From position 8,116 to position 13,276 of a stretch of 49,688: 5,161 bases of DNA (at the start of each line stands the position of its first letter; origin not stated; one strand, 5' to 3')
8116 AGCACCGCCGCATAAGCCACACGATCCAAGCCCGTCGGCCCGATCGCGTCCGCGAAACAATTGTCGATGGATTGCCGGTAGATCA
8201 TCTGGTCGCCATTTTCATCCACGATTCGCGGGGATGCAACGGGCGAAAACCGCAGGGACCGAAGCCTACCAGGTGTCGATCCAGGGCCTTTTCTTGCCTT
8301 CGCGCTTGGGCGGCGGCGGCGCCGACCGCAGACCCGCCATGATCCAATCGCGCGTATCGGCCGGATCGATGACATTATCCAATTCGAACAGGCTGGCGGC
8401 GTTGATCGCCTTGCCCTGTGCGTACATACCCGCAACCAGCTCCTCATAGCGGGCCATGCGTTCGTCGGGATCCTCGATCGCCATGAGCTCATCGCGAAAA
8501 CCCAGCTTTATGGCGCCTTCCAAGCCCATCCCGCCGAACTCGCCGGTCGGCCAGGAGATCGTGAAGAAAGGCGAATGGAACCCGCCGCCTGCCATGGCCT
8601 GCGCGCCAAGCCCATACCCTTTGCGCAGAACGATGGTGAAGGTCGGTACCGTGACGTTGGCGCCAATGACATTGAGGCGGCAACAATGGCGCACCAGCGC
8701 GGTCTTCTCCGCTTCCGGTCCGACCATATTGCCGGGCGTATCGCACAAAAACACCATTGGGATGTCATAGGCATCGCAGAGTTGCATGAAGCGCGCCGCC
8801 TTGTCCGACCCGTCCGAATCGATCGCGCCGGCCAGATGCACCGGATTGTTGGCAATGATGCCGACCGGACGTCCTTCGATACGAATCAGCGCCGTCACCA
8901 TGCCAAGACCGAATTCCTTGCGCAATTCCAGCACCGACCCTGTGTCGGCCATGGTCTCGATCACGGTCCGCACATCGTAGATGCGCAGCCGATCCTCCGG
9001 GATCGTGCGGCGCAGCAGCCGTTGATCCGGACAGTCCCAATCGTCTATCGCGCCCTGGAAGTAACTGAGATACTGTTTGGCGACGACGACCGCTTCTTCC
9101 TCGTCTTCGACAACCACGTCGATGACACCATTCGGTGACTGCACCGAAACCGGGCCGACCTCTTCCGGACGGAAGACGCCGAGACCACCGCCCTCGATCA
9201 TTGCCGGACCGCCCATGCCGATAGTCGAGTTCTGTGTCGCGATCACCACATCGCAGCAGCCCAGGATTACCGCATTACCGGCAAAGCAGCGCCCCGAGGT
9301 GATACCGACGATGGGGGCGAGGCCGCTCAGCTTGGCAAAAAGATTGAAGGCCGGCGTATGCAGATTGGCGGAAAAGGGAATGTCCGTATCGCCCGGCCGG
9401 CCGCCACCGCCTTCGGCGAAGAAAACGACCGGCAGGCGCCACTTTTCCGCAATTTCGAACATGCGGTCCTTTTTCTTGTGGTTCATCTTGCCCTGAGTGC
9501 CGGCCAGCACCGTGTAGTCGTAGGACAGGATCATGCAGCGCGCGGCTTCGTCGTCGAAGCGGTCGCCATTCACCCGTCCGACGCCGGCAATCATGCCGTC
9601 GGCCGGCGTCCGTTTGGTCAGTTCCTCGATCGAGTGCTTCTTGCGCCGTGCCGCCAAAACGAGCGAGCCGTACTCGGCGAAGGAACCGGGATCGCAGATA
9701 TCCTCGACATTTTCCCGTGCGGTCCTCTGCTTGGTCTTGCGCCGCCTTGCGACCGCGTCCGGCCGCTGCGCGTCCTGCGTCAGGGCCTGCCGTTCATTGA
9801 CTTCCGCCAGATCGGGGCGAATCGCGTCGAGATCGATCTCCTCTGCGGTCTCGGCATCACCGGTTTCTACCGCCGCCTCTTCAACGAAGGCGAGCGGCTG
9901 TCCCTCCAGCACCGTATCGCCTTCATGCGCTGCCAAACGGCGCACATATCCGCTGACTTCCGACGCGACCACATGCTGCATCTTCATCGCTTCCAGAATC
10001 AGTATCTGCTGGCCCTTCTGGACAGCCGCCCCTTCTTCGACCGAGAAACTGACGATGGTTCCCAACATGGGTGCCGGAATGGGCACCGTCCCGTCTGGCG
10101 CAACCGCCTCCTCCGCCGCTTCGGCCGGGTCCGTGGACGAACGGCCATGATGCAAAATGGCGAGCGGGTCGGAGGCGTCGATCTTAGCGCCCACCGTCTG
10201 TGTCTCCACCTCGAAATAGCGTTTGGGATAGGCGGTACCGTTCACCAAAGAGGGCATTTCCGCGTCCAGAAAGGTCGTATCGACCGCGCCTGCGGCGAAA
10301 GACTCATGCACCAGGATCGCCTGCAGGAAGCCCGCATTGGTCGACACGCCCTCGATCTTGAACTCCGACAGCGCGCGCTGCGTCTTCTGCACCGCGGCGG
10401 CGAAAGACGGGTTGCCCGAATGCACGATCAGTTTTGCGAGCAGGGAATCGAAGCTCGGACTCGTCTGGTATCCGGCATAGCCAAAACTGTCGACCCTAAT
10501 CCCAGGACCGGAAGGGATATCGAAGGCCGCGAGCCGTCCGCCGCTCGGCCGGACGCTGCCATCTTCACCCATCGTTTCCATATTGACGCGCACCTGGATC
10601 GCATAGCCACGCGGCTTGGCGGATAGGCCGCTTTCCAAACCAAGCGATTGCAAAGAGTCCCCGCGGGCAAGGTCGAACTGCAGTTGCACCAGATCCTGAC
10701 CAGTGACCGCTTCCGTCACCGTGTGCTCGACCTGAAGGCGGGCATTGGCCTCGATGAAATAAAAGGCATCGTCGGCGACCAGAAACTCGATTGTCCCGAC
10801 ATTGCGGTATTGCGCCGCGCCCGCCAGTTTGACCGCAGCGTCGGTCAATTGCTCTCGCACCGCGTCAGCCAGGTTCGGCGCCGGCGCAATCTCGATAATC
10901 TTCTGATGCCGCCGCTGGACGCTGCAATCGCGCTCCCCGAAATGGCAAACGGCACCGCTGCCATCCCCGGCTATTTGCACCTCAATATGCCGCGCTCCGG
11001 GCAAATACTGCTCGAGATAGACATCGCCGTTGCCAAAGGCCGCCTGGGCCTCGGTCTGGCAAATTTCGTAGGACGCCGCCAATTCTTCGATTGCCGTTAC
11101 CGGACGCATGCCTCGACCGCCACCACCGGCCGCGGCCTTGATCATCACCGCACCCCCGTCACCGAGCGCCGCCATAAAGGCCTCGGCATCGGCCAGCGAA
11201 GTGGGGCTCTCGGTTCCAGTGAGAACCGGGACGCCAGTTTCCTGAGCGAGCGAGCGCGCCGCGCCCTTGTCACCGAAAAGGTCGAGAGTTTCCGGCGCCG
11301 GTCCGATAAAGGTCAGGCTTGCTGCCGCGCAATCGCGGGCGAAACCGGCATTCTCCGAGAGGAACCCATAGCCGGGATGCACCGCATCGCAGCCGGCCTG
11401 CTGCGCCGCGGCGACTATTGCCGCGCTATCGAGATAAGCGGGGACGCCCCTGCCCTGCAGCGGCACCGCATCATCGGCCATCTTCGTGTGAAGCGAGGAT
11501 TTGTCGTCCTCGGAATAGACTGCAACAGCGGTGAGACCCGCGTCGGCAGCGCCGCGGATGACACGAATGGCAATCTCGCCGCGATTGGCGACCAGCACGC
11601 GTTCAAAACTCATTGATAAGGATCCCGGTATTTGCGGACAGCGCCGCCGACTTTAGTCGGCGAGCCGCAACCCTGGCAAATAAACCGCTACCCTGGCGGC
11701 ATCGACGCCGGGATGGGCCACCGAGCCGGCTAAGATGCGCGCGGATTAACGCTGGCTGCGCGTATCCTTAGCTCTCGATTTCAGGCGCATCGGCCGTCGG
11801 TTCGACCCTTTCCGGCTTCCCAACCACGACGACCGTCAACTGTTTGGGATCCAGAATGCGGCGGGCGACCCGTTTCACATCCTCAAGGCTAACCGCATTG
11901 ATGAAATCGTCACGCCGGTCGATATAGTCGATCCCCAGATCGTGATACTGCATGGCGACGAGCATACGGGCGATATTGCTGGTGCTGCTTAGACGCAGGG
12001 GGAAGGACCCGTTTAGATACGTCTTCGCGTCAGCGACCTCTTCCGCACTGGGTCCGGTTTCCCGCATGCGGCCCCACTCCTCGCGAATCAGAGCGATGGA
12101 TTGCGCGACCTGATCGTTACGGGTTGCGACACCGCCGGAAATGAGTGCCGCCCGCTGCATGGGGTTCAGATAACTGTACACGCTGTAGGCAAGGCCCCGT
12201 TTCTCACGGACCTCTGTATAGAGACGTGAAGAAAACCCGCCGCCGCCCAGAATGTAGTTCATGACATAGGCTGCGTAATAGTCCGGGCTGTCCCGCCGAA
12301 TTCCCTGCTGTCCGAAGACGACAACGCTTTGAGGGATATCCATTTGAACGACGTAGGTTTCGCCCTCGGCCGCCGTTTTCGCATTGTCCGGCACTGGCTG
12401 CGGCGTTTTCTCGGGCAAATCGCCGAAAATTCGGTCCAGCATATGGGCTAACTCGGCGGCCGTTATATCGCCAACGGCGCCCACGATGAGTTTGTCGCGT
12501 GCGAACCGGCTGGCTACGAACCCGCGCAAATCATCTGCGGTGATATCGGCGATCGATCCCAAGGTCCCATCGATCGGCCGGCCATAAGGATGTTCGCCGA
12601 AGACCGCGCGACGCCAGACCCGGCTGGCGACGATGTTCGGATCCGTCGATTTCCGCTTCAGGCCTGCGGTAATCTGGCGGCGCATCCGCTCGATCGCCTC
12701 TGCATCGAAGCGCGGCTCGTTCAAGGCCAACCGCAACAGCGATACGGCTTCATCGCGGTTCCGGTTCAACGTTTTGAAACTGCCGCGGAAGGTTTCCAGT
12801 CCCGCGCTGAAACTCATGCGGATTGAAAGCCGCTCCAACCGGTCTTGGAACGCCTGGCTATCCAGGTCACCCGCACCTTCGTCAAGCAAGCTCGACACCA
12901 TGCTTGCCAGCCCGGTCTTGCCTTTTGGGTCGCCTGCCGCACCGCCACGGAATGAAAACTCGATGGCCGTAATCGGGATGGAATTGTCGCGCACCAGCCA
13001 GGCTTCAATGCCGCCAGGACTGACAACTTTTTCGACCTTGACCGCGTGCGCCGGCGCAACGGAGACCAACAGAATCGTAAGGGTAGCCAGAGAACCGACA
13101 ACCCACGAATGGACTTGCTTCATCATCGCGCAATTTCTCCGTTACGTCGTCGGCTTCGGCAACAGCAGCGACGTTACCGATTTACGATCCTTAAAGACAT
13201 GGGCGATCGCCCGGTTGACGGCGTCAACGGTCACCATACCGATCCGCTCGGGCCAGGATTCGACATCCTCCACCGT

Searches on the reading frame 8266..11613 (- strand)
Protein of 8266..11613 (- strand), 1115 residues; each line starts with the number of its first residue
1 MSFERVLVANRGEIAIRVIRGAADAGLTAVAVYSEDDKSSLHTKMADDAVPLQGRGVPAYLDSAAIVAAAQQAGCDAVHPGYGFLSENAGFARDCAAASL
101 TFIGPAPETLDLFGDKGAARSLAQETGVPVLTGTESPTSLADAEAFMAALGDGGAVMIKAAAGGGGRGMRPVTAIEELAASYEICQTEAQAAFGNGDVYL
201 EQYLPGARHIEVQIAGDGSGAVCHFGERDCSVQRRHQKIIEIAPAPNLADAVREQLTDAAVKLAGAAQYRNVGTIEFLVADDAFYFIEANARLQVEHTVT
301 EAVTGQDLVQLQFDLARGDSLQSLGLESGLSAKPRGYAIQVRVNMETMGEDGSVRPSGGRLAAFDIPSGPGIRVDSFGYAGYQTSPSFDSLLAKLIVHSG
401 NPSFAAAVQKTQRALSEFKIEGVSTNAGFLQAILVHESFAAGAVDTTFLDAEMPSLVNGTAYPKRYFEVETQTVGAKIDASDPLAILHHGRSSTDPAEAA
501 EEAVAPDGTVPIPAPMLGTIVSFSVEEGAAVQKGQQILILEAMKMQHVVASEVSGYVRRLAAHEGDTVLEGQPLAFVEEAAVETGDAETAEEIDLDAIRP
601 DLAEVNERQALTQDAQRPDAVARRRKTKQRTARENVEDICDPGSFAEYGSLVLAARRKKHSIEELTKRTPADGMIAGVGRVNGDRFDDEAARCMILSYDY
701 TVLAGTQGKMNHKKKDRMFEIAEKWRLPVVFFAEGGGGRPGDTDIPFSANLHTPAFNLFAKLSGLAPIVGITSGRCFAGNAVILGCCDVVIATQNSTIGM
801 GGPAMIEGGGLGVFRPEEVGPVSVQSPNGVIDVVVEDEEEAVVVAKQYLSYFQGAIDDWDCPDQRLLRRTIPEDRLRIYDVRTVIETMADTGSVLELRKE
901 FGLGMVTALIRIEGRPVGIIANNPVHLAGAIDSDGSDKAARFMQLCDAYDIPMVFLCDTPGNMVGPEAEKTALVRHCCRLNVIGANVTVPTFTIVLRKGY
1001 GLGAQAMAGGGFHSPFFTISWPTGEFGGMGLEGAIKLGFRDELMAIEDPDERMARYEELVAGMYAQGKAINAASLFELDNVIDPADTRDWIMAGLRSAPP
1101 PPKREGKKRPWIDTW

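Call 30: search_protein_families(library=pfam, proteins=[window:8266-11613:-], max_evalue=0.00001)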
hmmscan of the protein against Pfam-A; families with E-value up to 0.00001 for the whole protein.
window:8266-11613:- (1115 aa): 7 families
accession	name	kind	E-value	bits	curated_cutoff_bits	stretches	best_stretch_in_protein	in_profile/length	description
PF01039.27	Carboxyl_trans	-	7.3e-71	239.7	22.3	1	628-1094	6-474/493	Carboxyl transferase domain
PF02786.22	CPSase_L_D2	-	1.7e-58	198.1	19.8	1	115-323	1-210/211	Carbamoyl-phosphate synthase L chain, ATP binding domain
PF00289.28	Biotin_carb_N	-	6.1e-40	136.6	25.5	1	3-110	2-110/110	Biotin carboxylase, N-terminal domain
PF02785.25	Biotin_carb_C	-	7.3e-31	106.9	32.4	1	340-450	1-107/108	Biotin carboxylase C-terminal domain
PF00364.28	Biotin_lipoyl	-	8.1e-18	64.5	22.1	1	512-575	3-71/73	Biotin-requiring enzyme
PF03255.19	ACCA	-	7.6e-12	45.5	23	1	929-1009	126-206/310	Acetyl co-enzyme A carboxylase carboxyltransferase-like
PF13533.13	Biotin_lipoyl_2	-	4.3e-06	26.9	29.8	0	549-577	3-31/32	Biotin-lipoyl like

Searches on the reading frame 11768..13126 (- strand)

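Call 30: search_protein_families(library=pfam, proteins=[window:11768-13126:-], max_evalue=0.00001)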
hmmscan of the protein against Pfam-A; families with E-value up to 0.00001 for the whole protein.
window:11768-13126:- (452 aa): 1 family
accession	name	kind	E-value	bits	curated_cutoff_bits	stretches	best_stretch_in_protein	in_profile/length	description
PF05193.26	Peptidase_M16_C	-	1.6e-38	132.8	23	1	194-370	1-180/181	Peptidase M16 inactive domain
